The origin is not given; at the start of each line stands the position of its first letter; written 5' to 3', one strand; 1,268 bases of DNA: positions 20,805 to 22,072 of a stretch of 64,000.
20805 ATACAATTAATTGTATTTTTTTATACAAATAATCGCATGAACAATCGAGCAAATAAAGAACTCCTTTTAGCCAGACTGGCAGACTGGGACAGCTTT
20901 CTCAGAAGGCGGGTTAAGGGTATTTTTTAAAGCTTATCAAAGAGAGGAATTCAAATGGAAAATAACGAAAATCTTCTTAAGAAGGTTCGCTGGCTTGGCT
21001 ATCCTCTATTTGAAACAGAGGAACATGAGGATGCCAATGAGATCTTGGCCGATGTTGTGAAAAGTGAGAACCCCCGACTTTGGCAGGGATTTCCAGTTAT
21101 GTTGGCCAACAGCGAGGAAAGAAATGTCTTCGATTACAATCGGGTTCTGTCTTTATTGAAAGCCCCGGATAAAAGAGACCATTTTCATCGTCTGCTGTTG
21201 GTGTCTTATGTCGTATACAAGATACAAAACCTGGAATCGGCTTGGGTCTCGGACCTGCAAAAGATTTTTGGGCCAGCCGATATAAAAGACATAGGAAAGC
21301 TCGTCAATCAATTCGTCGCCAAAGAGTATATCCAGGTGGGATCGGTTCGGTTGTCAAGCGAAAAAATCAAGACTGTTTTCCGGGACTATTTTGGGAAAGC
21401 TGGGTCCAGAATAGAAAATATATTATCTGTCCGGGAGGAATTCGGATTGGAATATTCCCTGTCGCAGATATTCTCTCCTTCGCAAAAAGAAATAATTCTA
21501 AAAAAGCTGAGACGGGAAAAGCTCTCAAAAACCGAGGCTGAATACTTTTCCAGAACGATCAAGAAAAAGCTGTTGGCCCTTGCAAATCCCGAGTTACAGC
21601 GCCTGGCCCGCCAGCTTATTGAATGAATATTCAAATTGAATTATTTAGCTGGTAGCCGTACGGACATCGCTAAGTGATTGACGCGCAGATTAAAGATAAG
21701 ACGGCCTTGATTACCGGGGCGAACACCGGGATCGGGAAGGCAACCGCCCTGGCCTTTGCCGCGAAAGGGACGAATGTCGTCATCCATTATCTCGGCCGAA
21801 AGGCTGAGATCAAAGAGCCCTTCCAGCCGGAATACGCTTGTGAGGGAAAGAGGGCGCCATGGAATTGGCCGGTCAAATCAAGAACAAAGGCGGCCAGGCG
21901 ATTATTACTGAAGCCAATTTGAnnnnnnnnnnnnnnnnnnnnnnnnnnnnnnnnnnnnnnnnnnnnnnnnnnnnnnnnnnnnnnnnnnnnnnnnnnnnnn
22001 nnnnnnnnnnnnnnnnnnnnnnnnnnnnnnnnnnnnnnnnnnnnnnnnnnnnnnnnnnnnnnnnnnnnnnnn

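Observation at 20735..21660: AT-rich islet with an orphan 223-aa gene under a promoter occluded by SOS-box-like palindromes, divergent from lexA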

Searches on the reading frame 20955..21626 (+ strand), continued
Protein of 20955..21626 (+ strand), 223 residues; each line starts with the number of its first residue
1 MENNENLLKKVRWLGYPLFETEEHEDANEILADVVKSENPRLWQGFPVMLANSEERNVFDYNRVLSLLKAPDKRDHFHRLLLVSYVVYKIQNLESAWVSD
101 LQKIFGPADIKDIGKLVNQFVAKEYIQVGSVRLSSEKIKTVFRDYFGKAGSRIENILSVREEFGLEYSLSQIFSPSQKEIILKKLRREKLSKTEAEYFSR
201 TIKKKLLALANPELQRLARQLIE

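Call 70: predict_structure(alignment_id=A6)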
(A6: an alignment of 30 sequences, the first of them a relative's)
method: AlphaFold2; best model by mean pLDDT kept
length: 195 residues; sequences in the alignment: 30
mean_pLDDT: 81.1   pTM: 0.74
mean pLDDT of the five models: 81.1, 79.0, 61.8, 54.3, 50.5
residues with pLDDT >= 90: 55; 70-90: 103; 50-70: 30; < 50: 7
segments of 3 or more residues with pLDDT < 50: 1-4
pLDDT, mean of each block of 10 residues (from residue 1): 60 90 90 62 67 90 91 81 76 57 79 92 86 85 87 89 87 90 91 61
secondary structure, 60 per line:
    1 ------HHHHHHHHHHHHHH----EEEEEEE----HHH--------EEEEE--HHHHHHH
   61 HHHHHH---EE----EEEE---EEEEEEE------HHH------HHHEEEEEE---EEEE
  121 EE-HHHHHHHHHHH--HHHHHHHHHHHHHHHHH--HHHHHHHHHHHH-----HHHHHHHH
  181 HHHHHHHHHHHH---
elements in order: H7-20 E25-31 E47-51 H54-66 E76-79 E83-89 E108-113 E117-122 H124-134 H137-153 H156-167 H173-192

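Call 77: search_dna_similar(query=window:20955-21623:+, collection=plasmids, mode=protein, max_evalue=0.001, max_rows=10)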
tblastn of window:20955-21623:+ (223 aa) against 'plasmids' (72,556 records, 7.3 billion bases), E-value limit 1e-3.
No match.

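Call 78: search_dna_similar(query=window:20955-21623:+, collection=phages, mode=protein, max_evalue=0.001, max_rows=10)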
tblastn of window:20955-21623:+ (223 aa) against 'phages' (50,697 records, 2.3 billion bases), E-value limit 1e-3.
No match.
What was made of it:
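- Tried and rejected: tblastn of the protein against PLSDB plasmids and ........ phages found no match (calls 77, 78).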

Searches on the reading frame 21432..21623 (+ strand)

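Call 48: search_protein_families(library=pfam, proteins=[window:21432-21623:+], max_evalue=10)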
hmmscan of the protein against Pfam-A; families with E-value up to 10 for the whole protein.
seq(64 aa): 1 family
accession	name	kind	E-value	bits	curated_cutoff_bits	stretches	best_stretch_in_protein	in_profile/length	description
PF02885.22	Glycos_trans_3N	-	0.064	13.5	26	1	19-43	1-25/63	Glycosyl transferase family, helical bundle domain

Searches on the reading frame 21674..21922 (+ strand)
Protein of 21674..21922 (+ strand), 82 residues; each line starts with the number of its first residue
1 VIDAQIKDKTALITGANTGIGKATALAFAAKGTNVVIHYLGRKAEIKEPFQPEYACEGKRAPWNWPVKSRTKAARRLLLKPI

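Call 8: search_protein_families(library=pfam, proteins=[window:21674-21922:+], max_evalue=0.01)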
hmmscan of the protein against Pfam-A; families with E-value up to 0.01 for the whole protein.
window:21674-21922:+ (82 aa): 2 families
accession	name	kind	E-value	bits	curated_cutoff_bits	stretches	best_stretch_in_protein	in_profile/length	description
PF00106.31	adh_short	-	3.5e-07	30.3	26.6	1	9-49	1-40/195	short chain dehydrogenase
PF13561.12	adh_short_C2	-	0.00012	22.2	27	1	15-45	1-34/236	Enoyl-(Acyl carrier protein) reductase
